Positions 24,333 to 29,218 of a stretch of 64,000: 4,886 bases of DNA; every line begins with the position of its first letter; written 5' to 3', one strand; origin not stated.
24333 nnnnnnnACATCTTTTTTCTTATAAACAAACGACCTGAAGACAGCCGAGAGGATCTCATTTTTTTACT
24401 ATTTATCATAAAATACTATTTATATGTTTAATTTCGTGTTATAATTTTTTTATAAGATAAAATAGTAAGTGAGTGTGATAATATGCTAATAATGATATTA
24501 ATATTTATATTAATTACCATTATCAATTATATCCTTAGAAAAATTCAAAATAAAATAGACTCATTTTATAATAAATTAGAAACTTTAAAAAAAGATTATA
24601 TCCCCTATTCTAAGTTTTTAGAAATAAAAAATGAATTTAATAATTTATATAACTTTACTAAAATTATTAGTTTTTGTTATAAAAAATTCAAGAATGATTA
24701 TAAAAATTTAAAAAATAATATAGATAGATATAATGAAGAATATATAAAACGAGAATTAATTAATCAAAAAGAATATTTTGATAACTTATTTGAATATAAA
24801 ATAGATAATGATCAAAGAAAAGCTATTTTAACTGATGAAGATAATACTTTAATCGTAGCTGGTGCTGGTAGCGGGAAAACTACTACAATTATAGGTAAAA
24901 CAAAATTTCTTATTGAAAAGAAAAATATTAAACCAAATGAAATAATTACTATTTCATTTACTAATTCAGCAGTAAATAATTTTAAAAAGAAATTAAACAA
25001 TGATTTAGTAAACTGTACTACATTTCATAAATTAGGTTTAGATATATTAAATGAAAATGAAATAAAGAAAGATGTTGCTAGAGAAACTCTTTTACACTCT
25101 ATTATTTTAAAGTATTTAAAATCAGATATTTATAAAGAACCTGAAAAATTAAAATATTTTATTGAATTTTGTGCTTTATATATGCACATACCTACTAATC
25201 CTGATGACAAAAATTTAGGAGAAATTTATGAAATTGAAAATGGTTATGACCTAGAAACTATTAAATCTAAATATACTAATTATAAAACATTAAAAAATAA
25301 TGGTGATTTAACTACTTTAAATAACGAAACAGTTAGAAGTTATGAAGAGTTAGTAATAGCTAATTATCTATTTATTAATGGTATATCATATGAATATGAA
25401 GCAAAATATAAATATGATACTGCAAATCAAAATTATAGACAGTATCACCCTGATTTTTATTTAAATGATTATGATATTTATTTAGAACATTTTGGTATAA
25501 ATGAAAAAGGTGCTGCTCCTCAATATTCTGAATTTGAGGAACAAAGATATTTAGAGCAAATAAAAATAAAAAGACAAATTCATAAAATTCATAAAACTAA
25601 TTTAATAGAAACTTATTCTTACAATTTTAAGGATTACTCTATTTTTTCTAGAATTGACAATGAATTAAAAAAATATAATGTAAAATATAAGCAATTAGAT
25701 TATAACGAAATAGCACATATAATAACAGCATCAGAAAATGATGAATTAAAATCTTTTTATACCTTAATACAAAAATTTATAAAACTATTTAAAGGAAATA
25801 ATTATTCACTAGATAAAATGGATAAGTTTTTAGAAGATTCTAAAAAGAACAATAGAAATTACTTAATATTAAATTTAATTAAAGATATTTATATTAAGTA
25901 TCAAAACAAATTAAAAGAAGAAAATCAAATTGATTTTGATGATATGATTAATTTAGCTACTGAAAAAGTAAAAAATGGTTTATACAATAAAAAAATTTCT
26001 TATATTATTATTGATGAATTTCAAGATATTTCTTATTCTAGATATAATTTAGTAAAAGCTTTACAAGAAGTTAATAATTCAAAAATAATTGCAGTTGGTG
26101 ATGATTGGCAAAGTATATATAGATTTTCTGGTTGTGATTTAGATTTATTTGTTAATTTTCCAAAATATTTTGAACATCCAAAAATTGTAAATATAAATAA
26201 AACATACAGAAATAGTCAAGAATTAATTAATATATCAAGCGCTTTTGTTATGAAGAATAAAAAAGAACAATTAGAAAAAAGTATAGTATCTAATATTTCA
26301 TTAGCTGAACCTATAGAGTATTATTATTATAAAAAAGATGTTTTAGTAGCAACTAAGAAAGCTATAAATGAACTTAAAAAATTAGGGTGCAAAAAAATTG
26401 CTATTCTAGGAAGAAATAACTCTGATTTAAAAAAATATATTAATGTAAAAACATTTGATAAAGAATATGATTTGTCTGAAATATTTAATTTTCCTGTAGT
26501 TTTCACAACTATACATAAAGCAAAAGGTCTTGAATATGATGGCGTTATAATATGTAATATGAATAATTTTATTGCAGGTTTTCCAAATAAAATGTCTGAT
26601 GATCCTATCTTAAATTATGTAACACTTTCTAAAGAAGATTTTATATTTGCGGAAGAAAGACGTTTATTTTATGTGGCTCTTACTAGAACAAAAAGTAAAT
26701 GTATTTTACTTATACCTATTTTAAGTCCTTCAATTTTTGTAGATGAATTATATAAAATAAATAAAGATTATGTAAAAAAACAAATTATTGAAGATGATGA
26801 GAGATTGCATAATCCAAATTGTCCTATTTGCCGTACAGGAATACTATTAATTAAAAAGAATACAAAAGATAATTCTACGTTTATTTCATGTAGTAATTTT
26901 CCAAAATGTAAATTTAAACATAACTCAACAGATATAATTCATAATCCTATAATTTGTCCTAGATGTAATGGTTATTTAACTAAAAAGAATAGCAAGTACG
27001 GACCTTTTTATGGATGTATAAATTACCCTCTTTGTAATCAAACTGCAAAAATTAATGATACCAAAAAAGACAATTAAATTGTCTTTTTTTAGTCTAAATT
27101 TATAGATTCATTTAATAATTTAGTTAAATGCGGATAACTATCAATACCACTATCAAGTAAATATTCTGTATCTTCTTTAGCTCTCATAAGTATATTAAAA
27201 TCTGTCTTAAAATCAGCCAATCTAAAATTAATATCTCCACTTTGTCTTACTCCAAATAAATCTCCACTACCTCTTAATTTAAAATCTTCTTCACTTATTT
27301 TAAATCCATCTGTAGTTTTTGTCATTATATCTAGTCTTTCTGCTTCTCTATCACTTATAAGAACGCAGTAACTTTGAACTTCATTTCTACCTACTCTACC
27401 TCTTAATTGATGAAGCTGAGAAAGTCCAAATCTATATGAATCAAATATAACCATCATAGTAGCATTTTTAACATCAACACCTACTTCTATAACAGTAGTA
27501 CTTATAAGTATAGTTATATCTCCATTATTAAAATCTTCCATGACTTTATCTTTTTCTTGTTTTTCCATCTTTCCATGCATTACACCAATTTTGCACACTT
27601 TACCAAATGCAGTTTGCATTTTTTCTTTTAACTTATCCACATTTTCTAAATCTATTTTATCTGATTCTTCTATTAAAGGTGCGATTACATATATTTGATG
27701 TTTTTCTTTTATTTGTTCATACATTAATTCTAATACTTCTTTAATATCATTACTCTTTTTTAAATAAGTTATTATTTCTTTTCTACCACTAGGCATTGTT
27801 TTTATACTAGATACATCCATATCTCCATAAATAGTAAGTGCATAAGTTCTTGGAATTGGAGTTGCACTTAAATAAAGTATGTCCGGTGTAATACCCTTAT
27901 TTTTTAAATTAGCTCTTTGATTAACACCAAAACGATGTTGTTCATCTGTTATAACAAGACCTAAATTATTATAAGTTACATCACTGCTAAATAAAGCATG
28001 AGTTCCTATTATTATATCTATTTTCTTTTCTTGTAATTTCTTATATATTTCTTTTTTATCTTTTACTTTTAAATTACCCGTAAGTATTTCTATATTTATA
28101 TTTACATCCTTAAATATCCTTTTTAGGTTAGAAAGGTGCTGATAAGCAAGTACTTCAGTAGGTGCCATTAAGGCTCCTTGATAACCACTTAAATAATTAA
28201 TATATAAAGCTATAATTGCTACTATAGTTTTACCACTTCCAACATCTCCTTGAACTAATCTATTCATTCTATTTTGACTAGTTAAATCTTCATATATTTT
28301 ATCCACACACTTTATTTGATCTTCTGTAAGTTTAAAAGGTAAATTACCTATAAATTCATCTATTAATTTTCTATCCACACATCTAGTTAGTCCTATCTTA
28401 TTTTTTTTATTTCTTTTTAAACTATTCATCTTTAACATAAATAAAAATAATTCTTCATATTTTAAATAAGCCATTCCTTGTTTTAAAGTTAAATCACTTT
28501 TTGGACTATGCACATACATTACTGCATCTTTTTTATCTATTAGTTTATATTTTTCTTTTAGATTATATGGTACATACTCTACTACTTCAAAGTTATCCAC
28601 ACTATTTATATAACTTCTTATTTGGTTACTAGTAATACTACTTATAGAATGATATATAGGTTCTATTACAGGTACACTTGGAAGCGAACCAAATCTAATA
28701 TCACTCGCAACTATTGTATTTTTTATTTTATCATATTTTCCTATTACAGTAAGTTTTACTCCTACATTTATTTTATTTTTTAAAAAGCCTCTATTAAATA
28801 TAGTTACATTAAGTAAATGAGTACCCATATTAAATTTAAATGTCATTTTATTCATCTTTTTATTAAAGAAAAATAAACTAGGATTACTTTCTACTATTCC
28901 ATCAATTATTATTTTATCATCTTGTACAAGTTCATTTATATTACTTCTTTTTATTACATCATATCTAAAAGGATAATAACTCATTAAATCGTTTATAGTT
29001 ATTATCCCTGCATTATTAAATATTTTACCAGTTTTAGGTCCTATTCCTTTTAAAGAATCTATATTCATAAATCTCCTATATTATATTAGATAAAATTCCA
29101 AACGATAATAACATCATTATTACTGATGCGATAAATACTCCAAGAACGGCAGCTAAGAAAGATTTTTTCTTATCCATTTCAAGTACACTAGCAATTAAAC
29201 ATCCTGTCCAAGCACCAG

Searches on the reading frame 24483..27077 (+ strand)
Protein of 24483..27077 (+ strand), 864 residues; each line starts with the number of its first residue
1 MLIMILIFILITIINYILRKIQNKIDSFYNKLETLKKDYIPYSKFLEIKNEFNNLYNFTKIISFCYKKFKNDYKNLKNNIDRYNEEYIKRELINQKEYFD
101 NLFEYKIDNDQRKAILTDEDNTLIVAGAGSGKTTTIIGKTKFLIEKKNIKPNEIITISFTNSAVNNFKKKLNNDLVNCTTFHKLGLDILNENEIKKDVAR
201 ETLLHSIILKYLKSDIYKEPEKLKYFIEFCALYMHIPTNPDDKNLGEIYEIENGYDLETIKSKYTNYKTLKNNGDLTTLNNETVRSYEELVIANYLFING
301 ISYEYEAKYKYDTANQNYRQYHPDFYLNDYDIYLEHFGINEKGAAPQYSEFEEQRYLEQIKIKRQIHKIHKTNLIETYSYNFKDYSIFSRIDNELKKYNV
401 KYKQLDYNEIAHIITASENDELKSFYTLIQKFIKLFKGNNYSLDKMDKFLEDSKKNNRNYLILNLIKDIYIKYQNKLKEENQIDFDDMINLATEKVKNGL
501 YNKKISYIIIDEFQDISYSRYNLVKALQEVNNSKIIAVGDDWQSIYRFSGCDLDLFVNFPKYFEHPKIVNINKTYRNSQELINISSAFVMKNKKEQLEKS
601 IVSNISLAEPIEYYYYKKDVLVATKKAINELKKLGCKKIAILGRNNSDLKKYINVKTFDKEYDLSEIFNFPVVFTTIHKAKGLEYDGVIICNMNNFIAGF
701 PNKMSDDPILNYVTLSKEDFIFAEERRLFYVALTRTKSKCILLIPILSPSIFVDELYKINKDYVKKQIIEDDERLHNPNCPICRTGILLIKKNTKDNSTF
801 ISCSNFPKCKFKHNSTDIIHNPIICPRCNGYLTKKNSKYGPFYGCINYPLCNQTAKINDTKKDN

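Call 62: search_protein_families(library=pfam, proteins=[window:24483-27077:+], max_evalue=0.001)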
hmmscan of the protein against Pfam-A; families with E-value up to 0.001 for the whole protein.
window:24483-27077:+ (864 aa): 7 families
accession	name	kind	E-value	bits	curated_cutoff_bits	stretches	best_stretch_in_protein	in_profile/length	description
PF00580.27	UvrD-helicase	-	4.7e-37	128.6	23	1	109-563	3-270/271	UvrD/REP helicase N-terminal domain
PF13245.12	AAA_19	-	5.7e-21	75.5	25.1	1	111-548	1-133/134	AAA domain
PF01396.24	Zn_ribbon_Top1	-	5.9e-20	71.2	32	2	824-859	3-38/39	Topoisomerase DNA binding C4 zinc finger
PF13361.12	UvrD_C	-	3.7e-15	56.6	25.6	1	672-741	287-344/350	UvrD-like helicase C-terminal domain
PF13538.12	UvrD_C_2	-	1.4e-10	41.3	27.4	1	672-693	2-23/52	UvrD-like helicase C-terminal domain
PF01443.25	Viral_helicase1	-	2.2e-07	31.4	21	1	489-742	40-226/228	Viral superfamily 1 RNA helicase core domain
PF13604.12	AAA_30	-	8e-06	26.1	27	0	111-184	6-76/191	AAA domain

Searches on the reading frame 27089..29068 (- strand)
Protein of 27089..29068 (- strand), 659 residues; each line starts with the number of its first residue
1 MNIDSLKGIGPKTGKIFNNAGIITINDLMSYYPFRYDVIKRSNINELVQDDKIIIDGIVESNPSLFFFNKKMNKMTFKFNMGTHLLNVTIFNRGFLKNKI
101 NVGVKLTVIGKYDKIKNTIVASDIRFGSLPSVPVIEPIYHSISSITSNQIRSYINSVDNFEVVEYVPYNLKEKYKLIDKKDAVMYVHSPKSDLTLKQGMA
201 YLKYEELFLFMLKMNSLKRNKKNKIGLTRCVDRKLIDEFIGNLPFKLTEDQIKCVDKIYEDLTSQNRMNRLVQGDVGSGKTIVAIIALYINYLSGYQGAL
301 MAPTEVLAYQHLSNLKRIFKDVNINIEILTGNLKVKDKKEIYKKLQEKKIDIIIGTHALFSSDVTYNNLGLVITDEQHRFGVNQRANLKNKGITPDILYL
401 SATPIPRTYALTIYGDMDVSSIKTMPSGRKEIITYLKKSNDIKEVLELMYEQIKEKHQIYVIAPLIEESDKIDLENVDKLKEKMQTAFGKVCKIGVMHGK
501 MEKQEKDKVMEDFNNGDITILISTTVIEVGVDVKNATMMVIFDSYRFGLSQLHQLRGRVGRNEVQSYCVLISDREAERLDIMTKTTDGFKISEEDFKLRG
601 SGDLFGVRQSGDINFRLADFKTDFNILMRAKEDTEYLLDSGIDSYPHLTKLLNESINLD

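Call 62: search_protein_families(library=pfam, proteins=[window:27089-29068:-], max_evalue=0.001)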
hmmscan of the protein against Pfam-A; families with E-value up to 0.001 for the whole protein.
window:27089-29068:- (659 aa): 7 families
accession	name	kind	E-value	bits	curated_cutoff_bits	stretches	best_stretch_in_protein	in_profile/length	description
PF00271.37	Helicase_C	-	5.2e-26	91.5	23.5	1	445-562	6-109/110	Helicase conserved C-terminal domain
PF00270.35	DEAD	-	7.4e-26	91.3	26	1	248-408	1-163/167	DEAD/DEAH box helicase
PF04851.21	ResIII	-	1.7e-13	51.2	22.5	1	245-404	2-162/164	Type III restriction enzyme, res subunit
PF19833.4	RecG_dom3_C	-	3.7e-09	37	26.8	1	585-640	1-57/87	ATP-dependent DNA helicase RecG, domain 3, C-terminal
PF17191.10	RecG_wedge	-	2.4e-08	34.2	23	1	3-155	2-156/162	RecG wedge domain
PF07517.20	SecA_DEAD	-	8.6e-06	25.7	24.6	1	273-360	96-177/290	SecA DEAD-like domain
PF22590.2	Cas3-like_C_2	-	1.3e-05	25.9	27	1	492-563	30-105/106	CRISPR-associated nuclease/helicase Cas3, C-terminal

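Call 107: list_cluster_members(proteins=[window:27089-29068:-, window:5070-8216:-, window:3226-5073:-, window:24483-27077:+, window:11906-13021:-])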
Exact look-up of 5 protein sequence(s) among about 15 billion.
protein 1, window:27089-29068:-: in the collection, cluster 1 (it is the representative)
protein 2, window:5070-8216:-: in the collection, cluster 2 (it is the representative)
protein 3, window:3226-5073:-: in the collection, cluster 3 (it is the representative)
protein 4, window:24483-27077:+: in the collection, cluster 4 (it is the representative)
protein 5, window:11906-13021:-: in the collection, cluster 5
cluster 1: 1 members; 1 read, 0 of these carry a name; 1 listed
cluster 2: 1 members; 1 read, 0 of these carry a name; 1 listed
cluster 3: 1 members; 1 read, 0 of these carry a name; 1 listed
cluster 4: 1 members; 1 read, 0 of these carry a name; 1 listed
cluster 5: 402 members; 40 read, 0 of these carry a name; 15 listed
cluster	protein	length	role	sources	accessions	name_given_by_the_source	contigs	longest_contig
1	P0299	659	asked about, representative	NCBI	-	-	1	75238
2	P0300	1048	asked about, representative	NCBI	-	-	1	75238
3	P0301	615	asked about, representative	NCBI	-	-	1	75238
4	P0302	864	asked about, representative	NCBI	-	-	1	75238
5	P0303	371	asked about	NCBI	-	-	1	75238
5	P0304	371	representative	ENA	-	-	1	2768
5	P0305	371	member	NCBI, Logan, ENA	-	-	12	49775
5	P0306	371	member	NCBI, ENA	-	-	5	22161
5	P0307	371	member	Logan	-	-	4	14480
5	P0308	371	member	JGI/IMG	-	-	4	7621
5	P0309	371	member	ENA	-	-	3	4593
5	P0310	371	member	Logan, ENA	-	-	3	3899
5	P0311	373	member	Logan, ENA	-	-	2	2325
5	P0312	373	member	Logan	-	-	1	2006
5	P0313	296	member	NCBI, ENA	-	-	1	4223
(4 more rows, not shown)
